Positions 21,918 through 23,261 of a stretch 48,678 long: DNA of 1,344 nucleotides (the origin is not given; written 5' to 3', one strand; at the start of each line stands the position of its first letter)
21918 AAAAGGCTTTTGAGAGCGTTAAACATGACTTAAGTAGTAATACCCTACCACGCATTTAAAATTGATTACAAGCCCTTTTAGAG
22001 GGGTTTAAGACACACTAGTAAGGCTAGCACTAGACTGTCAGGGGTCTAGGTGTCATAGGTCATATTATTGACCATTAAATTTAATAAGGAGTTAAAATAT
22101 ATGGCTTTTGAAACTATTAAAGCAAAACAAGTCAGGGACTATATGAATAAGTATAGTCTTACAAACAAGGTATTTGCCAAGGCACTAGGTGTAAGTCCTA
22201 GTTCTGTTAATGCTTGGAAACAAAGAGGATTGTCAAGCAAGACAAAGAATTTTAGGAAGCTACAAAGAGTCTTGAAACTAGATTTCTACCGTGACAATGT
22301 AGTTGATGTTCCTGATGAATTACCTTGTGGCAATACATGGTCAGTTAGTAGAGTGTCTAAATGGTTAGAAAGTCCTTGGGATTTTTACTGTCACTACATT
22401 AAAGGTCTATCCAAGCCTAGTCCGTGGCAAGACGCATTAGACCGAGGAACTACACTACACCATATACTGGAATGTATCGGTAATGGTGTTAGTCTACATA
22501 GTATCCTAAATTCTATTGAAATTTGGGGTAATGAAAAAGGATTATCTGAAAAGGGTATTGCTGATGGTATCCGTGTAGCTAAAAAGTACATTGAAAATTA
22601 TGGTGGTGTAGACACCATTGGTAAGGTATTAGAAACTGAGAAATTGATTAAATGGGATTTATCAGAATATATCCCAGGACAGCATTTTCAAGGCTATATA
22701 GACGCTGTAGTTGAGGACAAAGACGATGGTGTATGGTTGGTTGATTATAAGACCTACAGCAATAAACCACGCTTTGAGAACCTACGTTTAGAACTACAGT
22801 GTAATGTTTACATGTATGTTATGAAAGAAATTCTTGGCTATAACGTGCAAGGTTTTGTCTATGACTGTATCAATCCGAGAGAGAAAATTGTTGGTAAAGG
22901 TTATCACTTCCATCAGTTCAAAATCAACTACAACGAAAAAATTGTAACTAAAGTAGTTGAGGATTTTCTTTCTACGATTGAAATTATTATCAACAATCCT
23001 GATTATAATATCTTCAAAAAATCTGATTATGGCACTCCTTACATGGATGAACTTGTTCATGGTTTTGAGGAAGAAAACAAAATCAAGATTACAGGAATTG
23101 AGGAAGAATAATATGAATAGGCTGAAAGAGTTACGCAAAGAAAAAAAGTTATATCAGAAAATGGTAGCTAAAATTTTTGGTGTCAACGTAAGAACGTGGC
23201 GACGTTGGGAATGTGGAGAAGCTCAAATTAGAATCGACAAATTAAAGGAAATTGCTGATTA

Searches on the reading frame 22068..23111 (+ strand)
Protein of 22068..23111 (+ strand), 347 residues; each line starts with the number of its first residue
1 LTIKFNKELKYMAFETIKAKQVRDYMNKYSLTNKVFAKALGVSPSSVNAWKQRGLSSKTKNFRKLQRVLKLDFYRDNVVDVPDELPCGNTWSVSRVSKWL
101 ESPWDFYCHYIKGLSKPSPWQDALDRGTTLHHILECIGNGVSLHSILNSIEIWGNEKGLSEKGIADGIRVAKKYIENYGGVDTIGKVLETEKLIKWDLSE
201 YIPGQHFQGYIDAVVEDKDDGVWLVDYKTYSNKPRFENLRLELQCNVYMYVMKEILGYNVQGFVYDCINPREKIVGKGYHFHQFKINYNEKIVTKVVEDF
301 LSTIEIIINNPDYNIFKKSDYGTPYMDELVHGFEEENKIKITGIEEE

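Call 14: search_protein_families(library=phrogs, proteins=[window:22068-23111:+], max_evalue=0.00001)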
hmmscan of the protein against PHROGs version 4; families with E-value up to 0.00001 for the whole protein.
window:22068-23111:+ (347 aa): 2 families
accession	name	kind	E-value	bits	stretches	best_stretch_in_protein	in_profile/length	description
phrog_1218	-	DNA, RNA and nucleotide metabolism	3.1e-25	90.2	1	90-268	9-206/364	exonuclease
phrog_69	-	DNA, RNA and nucleotide metabolism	1.7e-11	44.8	1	90-264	89-259/501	exonuclease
